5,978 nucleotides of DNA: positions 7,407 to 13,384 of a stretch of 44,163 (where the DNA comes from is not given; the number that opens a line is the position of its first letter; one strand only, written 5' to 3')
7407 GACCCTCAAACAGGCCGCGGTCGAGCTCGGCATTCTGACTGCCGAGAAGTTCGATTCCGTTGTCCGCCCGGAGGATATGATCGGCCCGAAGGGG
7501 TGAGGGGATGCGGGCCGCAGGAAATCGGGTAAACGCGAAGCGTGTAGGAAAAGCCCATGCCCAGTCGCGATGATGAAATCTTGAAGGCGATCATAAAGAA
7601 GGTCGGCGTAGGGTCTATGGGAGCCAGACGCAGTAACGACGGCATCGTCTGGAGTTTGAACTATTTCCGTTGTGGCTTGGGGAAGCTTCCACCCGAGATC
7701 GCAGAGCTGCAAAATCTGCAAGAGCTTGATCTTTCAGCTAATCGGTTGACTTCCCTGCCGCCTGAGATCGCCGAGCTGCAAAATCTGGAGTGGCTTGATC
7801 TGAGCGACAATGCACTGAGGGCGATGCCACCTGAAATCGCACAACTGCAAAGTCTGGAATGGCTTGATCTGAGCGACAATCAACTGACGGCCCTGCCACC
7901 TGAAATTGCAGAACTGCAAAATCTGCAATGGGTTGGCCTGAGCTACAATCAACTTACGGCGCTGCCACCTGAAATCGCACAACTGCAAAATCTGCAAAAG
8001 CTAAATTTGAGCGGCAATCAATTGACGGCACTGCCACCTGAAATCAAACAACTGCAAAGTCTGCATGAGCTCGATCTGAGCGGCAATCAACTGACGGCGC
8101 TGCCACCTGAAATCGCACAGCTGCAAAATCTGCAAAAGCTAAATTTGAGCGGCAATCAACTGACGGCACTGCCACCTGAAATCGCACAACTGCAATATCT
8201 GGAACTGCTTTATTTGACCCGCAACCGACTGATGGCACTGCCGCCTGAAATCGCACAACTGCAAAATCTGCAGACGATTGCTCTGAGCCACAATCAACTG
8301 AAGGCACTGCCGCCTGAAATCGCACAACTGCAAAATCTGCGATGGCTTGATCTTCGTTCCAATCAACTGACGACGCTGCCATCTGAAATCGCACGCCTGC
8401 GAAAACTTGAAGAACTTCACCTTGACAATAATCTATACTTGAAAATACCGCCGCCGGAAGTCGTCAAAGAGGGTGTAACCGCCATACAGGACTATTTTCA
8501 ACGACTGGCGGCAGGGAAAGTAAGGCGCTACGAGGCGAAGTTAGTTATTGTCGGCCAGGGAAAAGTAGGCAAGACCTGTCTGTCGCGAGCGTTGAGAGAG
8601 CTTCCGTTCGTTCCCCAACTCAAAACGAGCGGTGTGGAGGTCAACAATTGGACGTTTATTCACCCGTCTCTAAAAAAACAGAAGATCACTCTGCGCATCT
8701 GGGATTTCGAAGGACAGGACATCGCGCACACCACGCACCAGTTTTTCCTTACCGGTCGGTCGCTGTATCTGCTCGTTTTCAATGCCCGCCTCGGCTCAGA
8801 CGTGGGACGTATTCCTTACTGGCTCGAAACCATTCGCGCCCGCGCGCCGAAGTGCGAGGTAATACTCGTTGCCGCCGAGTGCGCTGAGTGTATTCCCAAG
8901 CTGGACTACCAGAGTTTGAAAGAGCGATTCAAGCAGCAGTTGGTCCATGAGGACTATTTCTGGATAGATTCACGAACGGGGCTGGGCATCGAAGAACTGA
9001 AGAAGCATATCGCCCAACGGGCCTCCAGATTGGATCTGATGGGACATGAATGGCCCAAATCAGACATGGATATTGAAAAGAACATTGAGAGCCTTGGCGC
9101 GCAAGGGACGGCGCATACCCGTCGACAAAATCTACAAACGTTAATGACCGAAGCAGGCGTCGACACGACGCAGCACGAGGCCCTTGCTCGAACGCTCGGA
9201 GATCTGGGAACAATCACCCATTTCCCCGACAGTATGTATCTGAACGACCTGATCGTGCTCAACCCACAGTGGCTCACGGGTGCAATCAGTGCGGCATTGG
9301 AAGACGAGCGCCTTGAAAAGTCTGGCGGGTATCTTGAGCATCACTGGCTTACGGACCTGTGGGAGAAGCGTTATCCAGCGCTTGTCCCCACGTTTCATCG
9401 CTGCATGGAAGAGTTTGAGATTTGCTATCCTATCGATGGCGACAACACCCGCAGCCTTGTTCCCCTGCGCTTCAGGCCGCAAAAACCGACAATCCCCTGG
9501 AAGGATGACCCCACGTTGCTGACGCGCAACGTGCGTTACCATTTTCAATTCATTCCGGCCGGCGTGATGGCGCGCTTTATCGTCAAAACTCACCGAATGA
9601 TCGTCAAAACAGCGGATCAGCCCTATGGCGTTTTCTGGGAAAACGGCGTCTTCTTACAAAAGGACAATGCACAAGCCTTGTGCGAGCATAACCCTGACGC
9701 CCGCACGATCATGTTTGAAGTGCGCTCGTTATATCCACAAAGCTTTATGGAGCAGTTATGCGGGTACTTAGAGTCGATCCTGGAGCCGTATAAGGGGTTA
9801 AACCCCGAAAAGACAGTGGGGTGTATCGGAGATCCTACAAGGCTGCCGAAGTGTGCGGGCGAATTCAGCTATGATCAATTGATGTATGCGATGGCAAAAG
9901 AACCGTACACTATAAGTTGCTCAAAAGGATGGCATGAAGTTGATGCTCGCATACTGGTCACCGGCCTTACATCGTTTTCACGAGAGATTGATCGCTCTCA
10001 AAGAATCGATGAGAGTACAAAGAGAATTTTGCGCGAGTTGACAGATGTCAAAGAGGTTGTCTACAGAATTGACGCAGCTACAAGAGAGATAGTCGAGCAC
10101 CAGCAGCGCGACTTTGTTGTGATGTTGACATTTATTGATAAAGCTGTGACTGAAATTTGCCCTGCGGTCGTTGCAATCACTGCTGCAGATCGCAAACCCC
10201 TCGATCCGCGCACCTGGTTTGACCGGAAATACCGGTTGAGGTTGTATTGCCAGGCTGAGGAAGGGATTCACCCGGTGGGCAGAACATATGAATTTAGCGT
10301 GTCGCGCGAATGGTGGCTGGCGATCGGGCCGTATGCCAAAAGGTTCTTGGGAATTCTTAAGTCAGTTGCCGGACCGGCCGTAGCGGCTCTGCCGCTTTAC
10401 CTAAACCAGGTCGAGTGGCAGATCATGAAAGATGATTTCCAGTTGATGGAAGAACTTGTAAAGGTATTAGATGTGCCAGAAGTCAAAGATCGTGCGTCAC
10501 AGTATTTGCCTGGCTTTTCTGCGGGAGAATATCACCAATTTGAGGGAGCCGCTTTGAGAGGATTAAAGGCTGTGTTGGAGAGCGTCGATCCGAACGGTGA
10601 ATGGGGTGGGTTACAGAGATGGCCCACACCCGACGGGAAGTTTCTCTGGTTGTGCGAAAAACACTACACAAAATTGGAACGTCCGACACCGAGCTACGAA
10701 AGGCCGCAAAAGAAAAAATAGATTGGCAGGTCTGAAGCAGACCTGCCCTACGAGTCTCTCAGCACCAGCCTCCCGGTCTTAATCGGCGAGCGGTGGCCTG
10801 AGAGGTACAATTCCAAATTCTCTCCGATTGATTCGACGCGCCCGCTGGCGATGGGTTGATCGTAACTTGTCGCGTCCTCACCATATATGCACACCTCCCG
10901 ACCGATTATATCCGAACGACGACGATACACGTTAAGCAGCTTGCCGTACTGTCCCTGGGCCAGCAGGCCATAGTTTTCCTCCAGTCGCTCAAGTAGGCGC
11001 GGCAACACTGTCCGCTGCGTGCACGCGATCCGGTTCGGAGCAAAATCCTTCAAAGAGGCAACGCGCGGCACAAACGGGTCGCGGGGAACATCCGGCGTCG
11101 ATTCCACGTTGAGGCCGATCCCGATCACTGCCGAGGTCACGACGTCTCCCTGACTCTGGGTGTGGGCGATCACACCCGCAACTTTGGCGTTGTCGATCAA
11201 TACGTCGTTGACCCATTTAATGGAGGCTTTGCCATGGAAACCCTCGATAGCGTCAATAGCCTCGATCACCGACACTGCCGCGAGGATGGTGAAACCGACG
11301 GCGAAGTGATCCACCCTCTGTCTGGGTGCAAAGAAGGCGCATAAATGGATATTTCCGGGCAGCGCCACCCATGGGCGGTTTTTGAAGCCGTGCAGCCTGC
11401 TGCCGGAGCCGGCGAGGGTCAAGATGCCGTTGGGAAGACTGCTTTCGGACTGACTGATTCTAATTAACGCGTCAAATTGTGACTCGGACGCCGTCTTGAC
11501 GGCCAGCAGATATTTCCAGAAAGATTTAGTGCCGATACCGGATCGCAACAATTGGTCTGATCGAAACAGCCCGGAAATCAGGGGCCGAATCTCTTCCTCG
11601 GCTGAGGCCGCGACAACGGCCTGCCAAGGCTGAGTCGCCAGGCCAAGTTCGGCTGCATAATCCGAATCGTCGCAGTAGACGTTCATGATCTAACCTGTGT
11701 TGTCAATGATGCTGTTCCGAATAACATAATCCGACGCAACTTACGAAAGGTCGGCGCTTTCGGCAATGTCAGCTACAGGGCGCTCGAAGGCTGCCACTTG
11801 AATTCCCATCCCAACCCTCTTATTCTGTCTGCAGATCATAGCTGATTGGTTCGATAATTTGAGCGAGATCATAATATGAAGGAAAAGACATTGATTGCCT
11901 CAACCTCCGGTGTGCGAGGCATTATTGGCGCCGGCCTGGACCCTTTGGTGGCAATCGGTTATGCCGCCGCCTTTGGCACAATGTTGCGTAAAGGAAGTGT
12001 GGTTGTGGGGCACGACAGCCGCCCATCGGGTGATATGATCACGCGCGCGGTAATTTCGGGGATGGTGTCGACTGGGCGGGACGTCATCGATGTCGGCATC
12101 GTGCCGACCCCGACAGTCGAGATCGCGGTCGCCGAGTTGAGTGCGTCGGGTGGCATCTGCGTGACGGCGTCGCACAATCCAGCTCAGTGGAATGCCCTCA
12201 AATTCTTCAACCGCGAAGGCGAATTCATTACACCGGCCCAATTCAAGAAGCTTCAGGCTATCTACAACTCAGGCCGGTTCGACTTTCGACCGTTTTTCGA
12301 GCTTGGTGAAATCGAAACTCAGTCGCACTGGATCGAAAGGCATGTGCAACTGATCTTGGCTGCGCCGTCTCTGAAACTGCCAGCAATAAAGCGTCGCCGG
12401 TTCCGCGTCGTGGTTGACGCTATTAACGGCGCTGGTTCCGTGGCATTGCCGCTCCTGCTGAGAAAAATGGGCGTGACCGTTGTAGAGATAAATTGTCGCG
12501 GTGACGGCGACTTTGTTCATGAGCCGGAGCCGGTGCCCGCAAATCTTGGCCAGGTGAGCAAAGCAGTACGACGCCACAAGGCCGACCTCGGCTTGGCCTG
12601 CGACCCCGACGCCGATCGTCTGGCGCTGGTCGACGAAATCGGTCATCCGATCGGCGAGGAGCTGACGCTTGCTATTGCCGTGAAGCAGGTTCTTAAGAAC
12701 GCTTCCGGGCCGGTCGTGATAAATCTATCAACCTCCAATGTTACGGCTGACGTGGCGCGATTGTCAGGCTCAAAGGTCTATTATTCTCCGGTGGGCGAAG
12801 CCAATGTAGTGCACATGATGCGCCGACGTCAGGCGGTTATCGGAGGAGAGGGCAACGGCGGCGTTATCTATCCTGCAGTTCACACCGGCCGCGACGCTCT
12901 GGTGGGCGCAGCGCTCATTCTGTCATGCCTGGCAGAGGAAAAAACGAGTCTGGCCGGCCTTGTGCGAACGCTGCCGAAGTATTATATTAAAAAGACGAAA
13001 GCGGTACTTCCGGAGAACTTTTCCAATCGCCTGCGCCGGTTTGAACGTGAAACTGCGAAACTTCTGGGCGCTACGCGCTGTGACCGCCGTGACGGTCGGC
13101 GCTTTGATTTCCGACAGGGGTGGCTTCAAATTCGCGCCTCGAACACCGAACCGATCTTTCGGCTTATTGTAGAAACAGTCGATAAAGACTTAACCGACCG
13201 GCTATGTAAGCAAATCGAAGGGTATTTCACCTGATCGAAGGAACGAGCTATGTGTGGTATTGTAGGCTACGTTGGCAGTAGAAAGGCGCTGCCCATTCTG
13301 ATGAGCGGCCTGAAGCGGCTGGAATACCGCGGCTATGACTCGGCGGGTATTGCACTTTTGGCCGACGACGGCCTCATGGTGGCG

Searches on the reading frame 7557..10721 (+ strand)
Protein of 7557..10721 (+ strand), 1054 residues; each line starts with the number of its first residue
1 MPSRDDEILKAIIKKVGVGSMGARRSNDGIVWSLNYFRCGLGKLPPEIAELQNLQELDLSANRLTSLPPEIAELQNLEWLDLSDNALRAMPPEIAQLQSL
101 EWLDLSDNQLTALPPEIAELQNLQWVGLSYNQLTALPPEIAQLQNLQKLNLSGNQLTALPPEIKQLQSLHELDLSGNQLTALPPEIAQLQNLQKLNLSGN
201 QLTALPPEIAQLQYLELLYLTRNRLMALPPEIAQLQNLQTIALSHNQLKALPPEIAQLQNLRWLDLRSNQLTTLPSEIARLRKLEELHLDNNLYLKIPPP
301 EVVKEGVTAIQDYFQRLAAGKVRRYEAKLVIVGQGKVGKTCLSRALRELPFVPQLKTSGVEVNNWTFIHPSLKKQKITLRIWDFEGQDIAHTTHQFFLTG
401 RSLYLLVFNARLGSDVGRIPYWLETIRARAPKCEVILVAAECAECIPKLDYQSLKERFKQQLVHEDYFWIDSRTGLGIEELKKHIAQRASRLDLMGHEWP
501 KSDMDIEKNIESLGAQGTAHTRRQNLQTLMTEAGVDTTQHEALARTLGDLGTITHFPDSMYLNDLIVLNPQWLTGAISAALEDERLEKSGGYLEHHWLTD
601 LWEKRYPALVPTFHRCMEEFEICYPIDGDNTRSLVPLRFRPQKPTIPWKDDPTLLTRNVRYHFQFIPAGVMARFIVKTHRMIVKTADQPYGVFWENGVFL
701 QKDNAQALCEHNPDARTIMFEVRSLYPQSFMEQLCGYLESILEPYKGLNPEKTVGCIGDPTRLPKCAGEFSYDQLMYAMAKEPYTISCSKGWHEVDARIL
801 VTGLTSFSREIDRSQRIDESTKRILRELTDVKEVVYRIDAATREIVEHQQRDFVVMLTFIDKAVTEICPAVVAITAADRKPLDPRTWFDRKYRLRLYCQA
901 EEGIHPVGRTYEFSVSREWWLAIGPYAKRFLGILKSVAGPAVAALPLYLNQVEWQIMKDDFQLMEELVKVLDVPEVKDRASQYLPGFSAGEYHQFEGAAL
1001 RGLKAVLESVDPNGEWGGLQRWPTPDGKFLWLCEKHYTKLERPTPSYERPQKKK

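Call 70: search_protein_families(library=pfam, proteins=[window:7557-10721:+], max_evalue=0.00001)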
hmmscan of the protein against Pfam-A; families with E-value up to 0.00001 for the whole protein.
window:7557-10721:+ (1054 aa): 13 families
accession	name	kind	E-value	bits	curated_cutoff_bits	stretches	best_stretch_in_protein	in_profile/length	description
PF13855.12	LRR_8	-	1.9e-44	149.7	27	4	53-110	2-61/61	Leucine rich repeat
PF23598.1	LRR_14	-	5.7e-43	147.5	40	6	117-196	43-120/353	Leucine-rich repeat region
PF12799.13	LRR_4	-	2.8e-38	129.5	27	3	167-206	1-40/44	Leucine Rich repeats (2 copies)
PF00560.39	LRR_1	-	9.7e-32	102.6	20.6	0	145-166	1-23/23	Leucine Rich Repeat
PF16095.11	COR-A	-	2.3e-25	89.6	35.3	1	500-636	1-140/143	C-terminal of Roc, COR-A domain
PF25497.1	COR-B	-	1.4e-21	77.2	27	1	658-801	5-143/145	C-terminal of Roc, COR-B domain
PF08477.19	Roc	-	1.6e-21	77.2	27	1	328-441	1-117/119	Ras of Complex, Roc, domain of DAPkinase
PF00071.28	Ras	-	2.7e-10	40.5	21.6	1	328-442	1-114/162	Ras family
PF23211.1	LRR_LRWD1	-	5.2e-08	33.3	28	0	138-225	10-98/190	Leucine-rich repeat and WD repeat-containing protein 1, LRR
PF23952.1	LRR_EndoS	-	1.1e-06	29.3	27.9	0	139-177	77-116/116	Endo-beta-N-acetylglucosaminidase EndoS LRR domain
PF14580.12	LRR_9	-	1.8e-06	28.1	30.5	0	170-275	22-129/175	Leucine-rich repeat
PF13516.12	LRR_6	-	2.8e-06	27.4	23.4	0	166-180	2-16/24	Leucine Rich repeat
PF25013.1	LRR_Zer-1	-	3.2e-06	27.8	27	0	48-110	4-66/137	Zer-1-like, Leucine-rich repeats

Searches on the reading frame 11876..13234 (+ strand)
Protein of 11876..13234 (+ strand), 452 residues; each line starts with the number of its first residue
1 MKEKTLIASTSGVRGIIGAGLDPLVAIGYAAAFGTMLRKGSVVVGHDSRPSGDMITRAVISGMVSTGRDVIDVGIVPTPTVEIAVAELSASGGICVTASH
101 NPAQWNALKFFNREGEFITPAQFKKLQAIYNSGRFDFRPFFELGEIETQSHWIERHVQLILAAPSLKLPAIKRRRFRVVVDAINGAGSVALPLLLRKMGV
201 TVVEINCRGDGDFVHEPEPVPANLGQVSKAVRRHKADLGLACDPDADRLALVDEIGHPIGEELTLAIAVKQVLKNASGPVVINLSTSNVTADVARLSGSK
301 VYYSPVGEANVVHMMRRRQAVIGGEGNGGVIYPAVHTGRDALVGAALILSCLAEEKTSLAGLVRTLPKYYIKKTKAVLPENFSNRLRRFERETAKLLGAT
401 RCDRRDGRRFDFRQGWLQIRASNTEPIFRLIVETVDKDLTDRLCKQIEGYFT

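Call 70: search_protein_families(library=pfam, proteins=[window:11876-13234:+], max_evalue=0.00001)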
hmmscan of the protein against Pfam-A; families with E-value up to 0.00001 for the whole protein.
window:11876-13234:+ (452 aa): 4 families
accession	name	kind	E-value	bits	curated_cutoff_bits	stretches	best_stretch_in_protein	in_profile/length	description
PF02878.22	PGM_PMM_I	-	3e-36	124.6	22.5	1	9-134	5-135/138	Phosphoglucomutase/phosphomannomutase, alpha/beta/alpha domain I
PF02879.22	PGM_PMM_II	-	6.1e-26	91.4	29.3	1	168-255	13-102/103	Phosphoglucomutase/phosphomannomutase, alpha/beta/alpha domain II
PF02880.22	PGM_PMM_III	-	7.7e-19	68.4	20.7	1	264-368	5-113/115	Phosphoglucomutase/phosphomannomutase, alpha/beta/alpha domain III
PF00408.26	PGM_PMM_IV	-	6.1e-08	33.1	23.1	1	394-447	16-65/68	Phosphoglucomutase/phosphomannomutase, C-terminal domain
